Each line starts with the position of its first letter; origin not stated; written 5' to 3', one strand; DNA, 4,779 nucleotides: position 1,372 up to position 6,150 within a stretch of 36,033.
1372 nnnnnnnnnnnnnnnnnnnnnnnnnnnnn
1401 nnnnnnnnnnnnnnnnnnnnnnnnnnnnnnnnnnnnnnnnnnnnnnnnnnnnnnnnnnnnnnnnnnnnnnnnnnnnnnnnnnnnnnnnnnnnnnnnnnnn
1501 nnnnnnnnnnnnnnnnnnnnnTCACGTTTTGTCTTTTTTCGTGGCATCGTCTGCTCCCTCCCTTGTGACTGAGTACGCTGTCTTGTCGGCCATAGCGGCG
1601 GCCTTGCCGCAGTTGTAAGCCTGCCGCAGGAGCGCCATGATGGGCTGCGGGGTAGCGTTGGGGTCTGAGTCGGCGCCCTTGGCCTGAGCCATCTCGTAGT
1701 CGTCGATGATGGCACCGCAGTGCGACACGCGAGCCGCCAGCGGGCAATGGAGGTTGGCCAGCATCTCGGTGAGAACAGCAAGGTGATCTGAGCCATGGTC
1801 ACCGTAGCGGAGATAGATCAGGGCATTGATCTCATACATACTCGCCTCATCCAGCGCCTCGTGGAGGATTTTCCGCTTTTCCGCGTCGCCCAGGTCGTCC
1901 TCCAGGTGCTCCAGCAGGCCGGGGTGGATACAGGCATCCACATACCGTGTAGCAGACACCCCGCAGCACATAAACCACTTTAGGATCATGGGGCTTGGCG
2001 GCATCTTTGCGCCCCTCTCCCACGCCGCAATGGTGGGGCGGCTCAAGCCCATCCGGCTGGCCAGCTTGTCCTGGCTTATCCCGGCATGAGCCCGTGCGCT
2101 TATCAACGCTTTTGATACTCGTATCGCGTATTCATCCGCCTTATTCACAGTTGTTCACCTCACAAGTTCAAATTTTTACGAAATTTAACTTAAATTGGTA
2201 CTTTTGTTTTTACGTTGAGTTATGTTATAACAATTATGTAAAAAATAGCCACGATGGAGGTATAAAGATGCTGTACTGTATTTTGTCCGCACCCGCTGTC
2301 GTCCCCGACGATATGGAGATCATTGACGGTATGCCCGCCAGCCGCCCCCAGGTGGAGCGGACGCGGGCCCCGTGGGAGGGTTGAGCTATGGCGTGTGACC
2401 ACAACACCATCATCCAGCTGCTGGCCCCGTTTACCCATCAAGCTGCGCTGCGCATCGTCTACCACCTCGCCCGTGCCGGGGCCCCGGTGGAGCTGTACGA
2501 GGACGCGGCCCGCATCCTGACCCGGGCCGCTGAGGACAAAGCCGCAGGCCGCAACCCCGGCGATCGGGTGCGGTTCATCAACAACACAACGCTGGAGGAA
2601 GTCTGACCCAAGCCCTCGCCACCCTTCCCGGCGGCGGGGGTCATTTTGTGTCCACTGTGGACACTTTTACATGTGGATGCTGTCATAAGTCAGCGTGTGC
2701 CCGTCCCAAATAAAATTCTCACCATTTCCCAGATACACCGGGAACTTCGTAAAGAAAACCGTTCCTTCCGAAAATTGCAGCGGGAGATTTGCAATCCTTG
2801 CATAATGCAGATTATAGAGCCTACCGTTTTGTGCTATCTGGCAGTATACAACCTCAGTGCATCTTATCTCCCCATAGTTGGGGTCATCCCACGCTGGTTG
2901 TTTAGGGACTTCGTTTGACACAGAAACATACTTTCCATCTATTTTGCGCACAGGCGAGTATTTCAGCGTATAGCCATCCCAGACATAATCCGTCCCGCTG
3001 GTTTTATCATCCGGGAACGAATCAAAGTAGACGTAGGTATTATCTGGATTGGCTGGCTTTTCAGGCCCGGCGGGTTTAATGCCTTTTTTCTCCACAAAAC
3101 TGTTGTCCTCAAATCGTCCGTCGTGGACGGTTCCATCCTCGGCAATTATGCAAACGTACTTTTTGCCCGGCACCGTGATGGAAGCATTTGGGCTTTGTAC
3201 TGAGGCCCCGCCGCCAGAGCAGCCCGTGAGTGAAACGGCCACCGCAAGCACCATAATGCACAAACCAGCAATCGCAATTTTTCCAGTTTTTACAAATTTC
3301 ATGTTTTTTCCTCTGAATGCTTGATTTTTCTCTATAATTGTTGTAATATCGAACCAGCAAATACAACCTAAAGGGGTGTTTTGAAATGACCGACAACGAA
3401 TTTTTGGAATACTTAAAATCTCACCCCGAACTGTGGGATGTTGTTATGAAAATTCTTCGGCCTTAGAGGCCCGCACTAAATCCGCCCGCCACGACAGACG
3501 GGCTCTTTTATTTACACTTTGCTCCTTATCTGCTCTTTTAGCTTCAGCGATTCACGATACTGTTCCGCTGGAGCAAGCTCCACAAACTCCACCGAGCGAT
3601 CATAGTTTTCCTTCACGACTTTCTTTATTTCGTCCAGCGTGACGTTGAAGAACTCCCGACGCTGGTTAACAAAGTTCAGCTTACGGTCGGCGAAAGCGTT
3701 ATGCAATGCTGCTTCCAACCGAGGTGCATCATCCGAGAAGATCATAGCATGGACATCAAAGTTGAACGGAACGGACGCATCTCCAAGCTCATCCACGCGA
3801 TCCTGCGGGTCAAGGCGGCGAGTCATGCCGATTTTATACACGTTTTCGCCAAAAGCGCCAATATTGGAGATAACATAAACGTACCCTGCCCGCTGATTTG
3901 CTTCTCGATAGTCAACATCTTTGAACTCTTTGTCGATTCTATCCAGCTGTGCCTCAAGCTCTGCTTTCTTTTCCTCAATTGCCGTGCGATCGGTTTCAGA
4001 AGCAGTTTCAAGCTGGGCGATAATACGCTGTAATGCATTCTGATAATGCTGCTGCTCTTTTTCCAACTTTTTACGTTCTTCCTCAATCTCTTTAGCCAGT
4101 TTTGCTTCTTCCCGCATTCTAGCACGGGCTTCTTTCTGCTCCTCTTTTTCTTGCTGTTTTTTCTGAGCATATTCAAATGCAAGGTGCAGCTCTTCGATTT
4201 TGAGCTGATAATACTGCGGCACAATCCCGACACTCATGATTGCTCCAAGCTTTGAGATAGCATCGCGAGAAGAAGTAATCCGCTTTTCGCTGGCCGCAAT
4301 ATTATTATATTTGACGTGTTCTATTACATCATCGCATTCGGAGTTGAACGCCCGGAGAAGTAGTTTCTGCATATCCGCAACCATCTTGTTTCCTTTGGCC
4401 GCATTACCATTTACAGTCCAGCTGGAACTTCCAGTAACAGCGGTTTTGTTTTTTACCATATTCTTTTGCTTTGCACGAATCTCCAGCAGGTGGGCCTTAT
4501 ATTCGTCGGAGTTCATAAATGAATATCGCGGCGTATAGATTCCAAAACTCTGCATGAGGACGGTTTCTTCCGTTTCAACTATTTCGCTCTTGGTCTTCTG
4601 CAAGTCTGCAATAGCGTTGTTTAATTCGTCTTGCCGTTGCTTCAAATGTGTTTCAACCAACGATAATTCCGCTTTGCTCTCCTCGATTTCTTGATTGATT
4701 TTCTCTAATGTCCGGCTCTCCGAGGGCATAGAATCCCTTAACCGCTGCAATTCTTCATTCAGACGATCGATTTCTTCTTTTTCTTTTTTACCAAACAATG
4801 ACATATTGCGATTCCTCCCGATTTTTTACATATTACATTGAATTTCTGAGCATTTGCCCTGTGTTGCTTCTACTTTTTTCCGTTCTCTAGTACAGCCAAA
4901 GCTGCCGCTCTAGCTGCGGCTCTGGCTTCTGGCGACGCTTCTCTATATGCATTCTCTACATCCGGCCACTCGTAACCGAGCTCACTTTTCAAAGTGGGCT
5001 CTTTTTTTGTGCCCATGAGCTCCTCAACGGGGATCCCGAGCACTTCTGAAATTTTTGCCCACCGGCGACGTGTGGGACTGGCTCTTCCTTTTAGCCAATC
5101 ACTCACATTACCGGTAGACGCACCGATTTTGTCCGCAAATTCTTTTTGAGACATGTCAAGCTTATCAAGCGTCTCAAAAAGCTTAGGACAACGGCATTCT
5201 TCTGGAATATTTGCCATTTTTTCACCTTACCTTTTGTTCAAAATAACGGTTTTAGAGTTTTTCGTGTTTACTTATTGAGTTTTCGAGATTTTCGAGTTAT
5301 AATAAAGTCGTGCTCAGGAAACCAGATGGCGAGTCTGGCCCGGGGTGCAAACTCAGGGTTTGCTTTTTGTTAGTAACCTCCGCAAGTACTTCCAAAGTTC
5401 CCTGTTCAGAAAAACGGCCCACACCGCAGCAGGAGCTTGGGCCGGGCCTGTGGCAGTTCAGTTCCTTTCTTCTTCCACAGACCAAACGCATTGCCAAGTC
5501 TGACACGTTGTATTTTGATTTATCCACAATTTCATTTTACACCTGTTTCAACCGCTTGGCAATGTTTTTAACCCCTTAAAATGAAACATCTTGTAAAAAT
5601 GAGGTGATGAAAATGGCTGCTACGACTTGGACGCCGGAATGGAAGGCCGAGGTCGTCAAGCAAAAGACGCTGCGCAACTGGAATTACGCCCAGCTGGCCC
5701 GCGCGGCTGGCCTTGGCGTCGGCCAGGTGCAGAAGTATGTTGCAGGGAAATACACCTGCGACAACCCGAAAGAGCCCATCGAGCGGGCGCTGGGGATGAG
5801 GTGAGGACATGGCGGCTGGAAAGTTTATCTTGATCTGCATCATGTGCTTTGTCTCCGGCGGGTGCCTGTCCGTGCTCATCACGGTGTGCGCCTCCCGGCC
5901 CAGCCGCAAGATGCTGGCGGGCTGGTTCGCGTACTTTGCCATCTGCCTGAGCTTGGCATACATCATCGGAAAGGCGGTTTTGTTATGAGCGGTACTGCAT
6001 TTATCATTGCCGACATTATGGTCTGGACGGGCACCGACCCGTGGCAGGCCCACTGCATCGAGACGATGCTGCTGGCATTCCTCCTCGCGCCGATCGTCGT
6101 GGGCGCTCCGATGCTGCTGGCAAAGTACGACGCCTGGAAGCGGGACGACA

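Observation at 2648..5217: Accessory island in the lysogeny module: Sie-type lipoprotein + DUF4041/T5orf172 nuclease-like protein + HTH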

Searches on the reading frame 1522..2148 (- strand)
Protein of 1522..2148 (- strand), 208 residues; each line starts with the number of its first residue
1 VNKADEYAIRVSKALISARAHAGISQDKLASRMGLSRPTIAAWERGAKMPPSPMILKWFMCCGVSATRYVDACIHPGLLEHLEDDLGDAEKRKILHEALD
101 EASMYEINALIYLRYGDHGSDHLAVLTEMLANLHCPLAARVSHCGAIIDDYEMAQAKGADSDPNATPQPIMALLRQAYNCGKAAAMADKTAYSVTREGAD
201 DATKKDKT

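Call 3: search_protein_families(library=pfam, proteins=[window:1522-2148:-], max_evalue=0.1)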
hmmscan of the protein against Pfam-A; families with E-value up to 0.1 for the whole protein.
window:1522-2148:- (208 aa): 11 families
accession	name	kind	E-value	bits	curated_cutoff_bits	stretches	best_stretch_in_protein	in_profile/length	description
PF01381.28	HTH_3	-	1.8e-09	37.9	23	1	17-64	3-50/55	Helix-turn-helix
PF12844.13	HTH_19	-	1e-07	32.2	30.2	1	16-69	5-58/64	Helix-turn-helix domain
PF13560.12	HTH_31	-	1.4e-06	28.9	27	1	18-57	9-48/64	Helix-turn-helix domain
PF13412.12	HTH_24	-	0.0084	16.1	21.9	1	19-41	13-35/48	Winged helix-turn-helix DNA-binding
PF20432.4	Xre-like-HTH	-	0.013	16.3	25.8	1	12-42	12-42/63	Antitoxin Xre-like helix-turn-helix domain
PF13730.12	HTH_36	-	0.016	15.5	25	1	11-43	10-45/55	Helix-turn-helix domain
PF13384.12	HTH_23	-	0.019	15.3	24.6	1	14-43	8-37/50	Homeodomain-like domain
PF13518.12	HTH_28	-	0.028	15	25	1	16-45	5-34/52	Helix-turn-helix domain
PF01047.28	MarR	-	0.03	14.7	24.6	1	14-41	8-35/59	MarR family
PF13443.12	HTH_26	-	0.035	14.8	22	1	20-47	7-34/63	Cro/C1-type HTH DNA-binding domain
PF17762.8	HTH_ParB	-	0.053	14.1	22.6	1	12-42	9-39/102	ParB HTH domain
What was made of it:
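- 1522..2148 (-): 208-aa HTH protein overlapping the integrase start by 26 nt. It is the second HTH regulator and probably belongs to the integration module. HTH_3 1.8e-09 (call 3).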

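Call 4: search_protein_families(library=padloc, proteins=[window:1522-2148:-], max_evalue=0.1)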
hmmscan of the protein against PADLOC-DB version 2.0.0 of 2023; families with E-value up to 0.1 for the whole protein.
window:1522-2148:- (208 aa): 11 families
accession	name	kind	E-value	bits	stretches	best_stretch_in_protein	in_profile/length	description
PDLC03952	RmrA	-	1.3e-05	22.3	1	12-55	24-67/395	-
PDLC03951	RmrA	-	1.7e-05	22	1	13-66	11-64/400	-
PDLC02926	HTH_VI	-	0.00011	20.4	1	12-51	3-42/92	-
PDLC04133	mad1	-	0.00038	18.7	1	24-52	6-34/60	mads_1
PDLC03669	Control_protein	-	0.00081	17.6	1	17-51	16-50/96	control protein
PDLC03949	RmrA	-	0.00092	16.2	1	14-53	6-45/363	-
PDLC03955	RmrA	-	0.0026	15.1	1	13-66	23-76/371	-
PDLC03947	RmrA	-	0.0027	14.6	1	12-58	13-59/383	-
PDLC03956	RmrA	-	0.014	12.5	1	11-54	9-53/399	-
PDLC03665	Control_protein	-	0.03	12.6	1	18-47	16-46/77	control protein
PDLC03944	RmrA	-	0.057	10.5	1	14-57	10-53/384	-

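Call 5: search_protein_families(library=phrogs, proteins=[window:1522-2148:-], max_evalue=0.01)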
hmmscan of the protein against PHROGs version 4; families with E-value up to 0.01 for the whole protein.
window:1522-2148:- (208 aa): 14 families
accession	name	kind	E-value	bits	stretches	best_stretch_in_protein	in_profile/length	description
phrog_2328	-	transcription regulation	3.8e-09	37.4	1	15-66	20-71/128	transcriptional repressor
phrog_8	-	transcription regulation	7.8e-07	29.8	1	10-66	165-212/346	transcriptional regulator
phrog_2104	-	unknown function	2e-06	29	1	17-53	46-82/103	-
phrog_1373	-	transcription regulation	2.9e-06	28.4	1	4-66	57-119/166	transcriptional regulator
phrog_2439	-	transcription regulation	2e-05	24.7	1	12-57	9-54/367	transcriptional regulator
phrog_4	-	transcription regulation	0.00017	21.7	1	14-65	140-187/400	transcriptional repressor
phrog_3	-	transcription regulation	0.00024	22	1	12-57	90-132/430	transcriptional repressor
phrog_35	-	transcription regulation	0.00046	21.3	1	21-66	84-130/181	transcriptional repressor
phrog_7241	-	transcription regulation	0.00051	21.1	1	14-48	65-99/122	transcriptional regulator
phrog_955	-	DNA, RNA and nucleotide metabolism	0.00057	20.7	1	14-55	28-69/142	HTH DNA binding protein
phrog_4836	-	transcription regulation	0.0018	18.9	1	9-56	74-121/194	CII-like regulator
phrog_2967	-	transcription regulation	0.0026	18.3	1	13-55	13-55/225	transcriptional regulator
phrog_4779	-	transcription regulation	0.0034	18.9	1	20-49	12-41/98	transcriptional regulator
phrog_24325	-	transcription regulation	0.0076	17.6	0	11-58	53-100/133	transcriptional regulator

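Call 88: search_protein_families(library=ncbifam, proteins=[window:1522-2148:-], max_evalue=0.01)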
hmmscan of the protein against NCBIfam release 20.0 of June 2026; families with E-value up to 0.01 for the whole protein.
window:1522-2148:- (208 aa): 3 families
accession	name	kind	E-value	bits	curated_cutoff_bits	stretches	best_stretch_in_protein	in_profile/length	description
NF041951.1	phage_RstR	subfamily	1e-05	25.7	80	1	11-57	3-49/108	RstR family transcriptional repressor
TIGR03070.1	couple_hipB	subfamily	0.0018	18.2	71.65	1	13-47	5-39/58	type II toxin-antitoxin system Y4mF family antitoxin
TIGR03830.1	CxxCG_CxxCG_HTH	subfamily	0.0018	18.1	61.8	1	10-54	65-109/127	type II TA system antitoxin MqsA family protein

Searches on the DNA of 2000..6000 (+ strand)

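Call 10: search_dna_similar(query=window:2000-6000:+, collection=phages, mode=distant)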
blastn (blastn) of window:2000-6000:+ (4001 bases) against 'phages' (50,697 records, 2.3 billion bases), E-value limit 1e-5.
Records with a match: 24; places in all: 24; records where one place covers at least 80% of the query: 0.
Best place of each record, by identity: 60-80% 24.
By first word of the organism name: Streptococcus 7; Corynebacterium 5; Klebsiella 4; Lactobacillus 2; Synechococcus 2; Bacteriophage 1; Escherichia 1; Mycobacterium 1; Clostridium 1.
By host as written in the record: Corynebacterium vitaeruminis CAG1 3; Corynebacterium vitaeruminis CAG1, a derivative of (NCIB9291) 2; Lactobacillus casei BL23 2; - 1; Escherichia coli 1; Streptococcus pneumoniae 101 1; Streptococcus pneumoniae 1; Streptococcus mitis 1; and 12 more.
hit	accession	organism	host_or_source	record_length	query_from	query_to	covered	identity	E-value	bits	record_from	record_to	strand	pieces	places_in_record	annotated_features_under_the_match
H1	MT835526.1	Bacteriophage sp.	human fecal samples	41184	1640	1893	6%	70.9%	7e-23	117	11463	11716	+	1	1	record has no annotation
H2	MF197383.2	Corynebacterium phage Poushou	Corynebacterium vitaeruminis CAG1, a ...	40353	1727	1922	5%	73.5%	6e-24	120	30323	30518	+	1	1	33: ATPase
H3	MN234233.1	Corynebacterium phage Colleen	Corynebacterium vitaeruminis CAG1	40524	1727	1922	5%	73.5%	6e-24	120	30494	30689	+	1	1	33: AAA-ATPase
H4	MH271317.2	Corynebacterium phage TouchMeNot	Corynebacterium vitaeruminis CAG1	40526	1727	1922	5%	73.5%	6e-24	120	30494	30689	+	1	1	33: hypothetical protein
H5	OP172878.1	Corynebacterium phage Arianna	Corynebacterium vitaeruminis CAG1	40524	1727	1922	5%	73.5%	6e-24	120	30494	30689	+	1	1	33: hypothetical protein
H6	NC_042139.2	Corynebacterium phage Poushou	Corynebacterium vitaeruminis CAG1, a ...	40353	1727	1922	5%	73.5%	6e-24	120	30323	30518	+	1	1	33: DUF4041 domain-containing protein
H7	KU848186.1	Lactobacillus phage PLE3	Lactobacillus casei BL23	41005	1727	1923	5%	72.7%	3e-20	107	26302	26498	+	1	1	hypothetical protein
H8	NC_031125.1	Lactobacillus phage PLE3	Lactobacillus casei BL23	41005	1727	1923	5%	72.7%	3e-20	107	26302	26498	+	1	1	DUF4041 domain-containing protein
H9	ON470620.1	Escherichia phage vB_EcoM-813R9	Escherichia coli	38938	1693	1889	5%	72.4%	6e-17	98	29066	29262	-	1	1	chromosome segregation ATPase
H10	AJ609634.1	Streptococcus phage EJ-1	Streptococcus pneumoniae 101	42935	1723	1923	5%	70.6%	6e-17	98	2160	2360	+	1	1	hypothetical protein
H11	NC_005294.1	Streptococcus phage EJ-1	Streptococcus pneumoniae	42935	1723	1923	5%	70.6%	6e-17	98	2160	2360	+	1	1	DUF4041 domain-containing protein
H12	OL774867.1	Streptococcus phage MismyG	Streptococcus mitis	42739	1723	1923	5%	70.1%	8e-16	93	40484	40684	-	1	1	helicase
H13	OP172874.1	Mycobacterium phage Mask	Mycobacterium smegmatis mc#155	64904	1727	1917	5%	71.2%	6e-17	98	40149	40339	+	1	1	44: hypothetical protein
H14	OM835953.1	Klebsiella phage KP12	Klebsiella pneumoniae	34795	1724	1889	4%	74.8%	1e-19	105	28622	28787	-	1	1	chromosome segregation ATPase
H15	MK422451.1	Klebsiella phage ST13-OXA48phi12.3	Klebsiella pneumoniae ST13-OXA48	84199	1724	1883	4%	77.5%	4e-26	127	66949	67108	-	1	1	hypothetical protein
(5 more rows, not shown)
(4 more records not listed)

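Call 26: search_dna_similar(query=window:3512-4804:-, collection=ecoli_genomes, mode=distant, max_rows=8)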
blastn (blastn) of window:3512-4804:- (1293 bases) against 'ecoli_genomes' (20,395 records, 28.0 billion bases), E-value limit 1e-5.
Records with a match: 182; places in all: 182; records where one place covers at least 80% of the query: 0.
Genomes with a match: 182 of 5426; with a place that covers at least 80% of the query: 0. Places per genome that has any: lowest 1, median 1, highest 1. On chromosomes: 181 places; on plasmids: 1.
Best place of each record, by identity: 60-80% 182.
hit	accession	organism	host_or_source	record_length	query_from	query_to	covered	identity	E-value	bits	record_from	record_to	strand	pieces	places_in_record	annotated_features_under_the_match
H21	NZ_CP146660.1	Escherichia coli strain MS 57-2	Homo sapiens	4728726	917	1113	15%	73.4%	5e-19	106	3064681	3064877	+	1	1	DUF4041 domain-containing protein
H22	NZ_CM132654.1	Escherichia coli strain mip270_04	manure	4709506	917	1113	15%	72.9%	6e-18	102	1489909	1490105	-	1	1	SNIPE associated domain-containing protein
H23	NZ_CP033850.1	Escherichia coli strain FDAARGOS_497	Homo sapiens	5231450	917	1113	15%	72.4%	2e-16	98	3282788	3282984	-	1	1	DUF4041 domain-containing protein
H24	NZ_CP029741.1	Escherichia coli strain AR_0085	missing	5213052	917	1113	15%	72.4%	2e-16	98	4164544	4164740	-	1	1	DUF4041 domain-containing protein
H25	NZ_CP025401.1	Escherichia coli strain MS8345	Homo sapiens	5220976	917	1113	15%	72.4%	2e-16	98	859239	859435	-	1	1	DUF4041 domain-containing protein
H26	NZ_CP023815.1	Escherichia coli strain IMT16316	wild bird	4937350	917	1113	15%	72.4%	2e-16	98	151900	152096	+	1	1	DUF4041 domain-containing protein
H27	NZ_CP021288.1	Escherichia coli strain PA45B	Homo sapiens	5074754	917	1113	15%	72.4%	2e-16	98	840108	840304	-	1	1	DUF4041 domain-containing protein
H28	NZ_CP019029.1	Escherichia coli strain Ecol_881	Homo sapiens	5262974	917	1113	15%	72.4%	2e-16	98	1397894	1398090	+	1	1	DUF4041 domain-containing protein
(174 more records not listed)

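Call 27: get_annotated_region(hit=H21, flank=2500)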
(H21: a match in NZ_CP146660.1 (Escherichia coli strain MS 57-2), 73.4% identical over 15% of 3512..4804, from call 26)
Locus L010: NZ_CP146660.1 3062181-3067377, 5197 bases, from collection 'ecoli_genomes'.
description: Escherichia coli strain MS 57-2 chromosome, complete genome
organism: Escherichia coli strain MS 57-2 (NCBI taxid 562)
replicon: chromosome; assembly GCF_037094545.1
host: Homo sapiens; source: Ileum; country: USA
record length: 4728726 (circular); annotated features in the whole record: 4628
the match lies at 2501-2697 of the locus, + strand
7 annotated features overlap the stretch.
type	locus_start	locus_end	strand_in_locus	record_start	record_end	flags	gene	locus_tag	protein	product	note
CDS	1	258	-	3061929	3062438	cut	-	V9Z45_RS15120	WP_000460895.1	phage regulatory CII family protein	-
CDS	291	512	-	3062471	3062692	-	-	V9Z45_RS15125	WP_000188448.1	hypothetical protein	-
CDS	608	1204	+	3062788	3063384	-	-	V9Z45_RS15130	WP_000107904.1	phage repressor protein CI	-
CDS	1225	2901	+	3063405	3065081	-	-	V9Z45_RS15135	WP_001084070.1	DUF4041 domain-containing protein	-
CDS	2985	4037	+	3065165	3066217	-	-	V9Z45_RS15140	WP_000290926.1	phage integrase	-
CDS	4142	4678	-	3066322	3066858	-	rcdA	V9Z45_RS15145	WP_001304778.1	DNA-binding transcriptional regulator RcdA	-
CDS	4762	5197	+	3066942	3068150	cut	ybjJ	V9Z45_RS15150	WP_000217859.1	MFS transporter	-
